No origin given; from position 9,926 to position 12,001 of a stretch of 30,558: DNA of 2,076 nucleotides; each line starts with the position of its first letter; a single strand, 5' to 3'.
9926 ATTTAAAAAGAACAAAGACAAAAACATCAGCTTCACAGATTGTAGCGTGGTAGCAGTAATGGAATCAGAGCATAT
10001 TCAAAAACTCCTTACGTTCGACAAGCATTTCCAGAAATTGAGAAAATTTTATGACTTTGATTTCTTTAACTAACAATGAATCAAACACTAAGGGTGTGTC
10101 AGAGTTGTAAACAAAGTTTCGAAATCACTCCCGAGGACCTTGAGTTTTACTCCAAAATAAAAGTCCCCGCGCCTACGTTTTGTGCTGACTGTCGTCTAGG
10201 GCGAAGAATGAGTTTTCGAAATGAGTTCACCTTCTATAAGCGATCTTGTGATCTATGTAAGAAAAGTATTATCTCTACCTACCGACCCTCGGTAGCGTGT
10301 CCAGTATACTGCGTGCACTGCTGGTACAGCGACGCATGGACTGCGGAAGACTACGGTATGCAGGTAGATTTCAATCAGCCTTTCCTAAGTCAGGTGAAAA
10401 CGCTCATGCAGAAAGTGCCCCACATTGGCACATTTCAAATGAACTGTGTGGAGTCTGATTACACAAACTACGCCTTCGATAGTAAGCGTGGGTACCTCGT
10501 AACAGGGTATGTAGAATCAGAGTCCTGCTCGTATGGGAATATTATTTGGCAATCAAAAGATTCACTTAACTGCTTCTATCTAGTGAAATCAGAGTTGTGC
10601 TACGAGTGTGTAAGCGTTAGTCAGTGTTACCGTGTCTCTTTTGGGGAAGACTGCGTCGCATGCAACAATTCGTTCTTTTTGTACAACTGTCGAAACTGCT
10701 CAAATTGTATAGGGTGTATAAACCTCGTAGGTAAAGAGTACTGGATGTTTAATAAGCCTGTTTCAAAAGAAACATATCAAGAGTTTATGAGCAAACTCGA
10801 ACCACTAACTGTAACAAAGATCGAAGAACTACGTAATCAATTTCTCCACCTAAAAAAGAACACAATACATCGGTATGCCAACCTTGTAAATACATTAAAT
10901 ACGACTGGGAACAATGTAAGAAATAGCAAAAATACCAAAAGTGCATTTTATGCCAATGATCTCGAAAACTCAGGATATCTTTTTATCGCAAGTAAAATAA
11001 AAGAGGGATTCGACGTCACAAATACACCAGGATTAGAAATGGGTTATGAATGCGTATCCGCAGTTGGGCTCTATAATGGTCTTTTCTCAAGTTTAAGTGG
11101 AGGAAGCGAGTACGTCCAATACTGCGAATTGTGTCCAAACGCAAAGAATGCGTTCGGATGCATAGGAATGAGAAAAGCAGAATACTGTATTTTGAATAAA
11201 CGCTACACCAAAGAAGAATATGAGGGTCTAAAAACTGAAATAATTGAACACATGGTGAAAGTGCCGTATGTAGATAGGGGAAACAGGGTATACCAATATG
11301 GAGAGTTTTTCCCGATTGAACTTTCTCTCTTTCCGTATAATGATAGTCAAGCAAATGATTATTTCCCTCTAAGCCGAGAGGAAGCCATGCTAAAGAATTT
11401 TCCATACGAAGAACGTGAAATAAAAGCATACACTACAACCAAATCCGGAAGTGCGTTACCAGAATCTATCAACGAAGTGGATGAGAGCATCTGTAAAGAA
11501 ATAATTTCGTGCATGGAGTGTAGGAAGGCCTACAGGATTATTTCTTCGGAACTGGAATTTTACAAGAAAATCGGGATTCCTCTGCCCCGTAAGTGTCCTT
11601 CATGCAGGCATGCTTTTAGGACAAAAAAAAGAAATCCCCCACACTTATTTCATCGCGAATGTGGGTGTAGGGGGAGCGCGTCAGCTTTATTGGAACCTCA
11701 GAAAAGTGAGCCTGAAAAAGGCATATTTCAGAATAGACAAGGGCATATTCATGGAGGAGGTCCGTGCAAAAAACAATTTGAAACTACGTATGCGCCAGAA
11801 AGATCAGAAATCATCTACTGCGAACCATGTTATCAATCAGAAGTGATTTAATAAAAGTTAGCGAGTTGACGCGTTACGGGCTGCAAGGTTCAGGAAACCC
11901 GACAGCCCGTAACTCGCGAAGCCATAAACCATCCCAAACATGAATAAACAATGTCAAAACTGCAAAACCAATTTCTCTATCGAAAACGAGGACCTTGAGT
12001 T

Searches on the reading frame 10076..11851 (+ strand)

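Call 4: search_protein_families(library=pfam, proteins=[window:10076-11851:+], max_evalue=1)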
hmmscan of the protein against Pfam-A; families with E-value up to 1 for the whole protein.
window:10076-11851:+ (591 aa): 2 families
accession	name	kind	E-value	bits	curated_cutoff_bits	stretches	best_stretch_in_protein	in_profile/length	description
PF13451.12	zf_Tbcl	-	0.0005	20.4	24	2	7-44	6-44/48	Probable treble clef domain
PF14103.11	DUF4276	-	0.0032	18.2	30.2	1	444-512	116-186/192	Domain of unknown function (DUF4276)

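Call 5: search_protein_families(library=ncbifam, proteins=[window:10076-11851:+], max_evalue=1)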
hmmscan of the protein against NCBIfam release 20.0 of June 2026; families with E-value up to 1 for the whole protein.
window:10076-11851:+ (591 aa): 1 family
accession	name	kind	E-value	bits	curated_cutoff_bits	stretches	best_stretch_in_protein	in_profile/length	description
TIGR04181.1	NHT_00031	hypoth_equivalog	0.16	10.8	420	0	244-296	250-300/359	LegC family aminotransferase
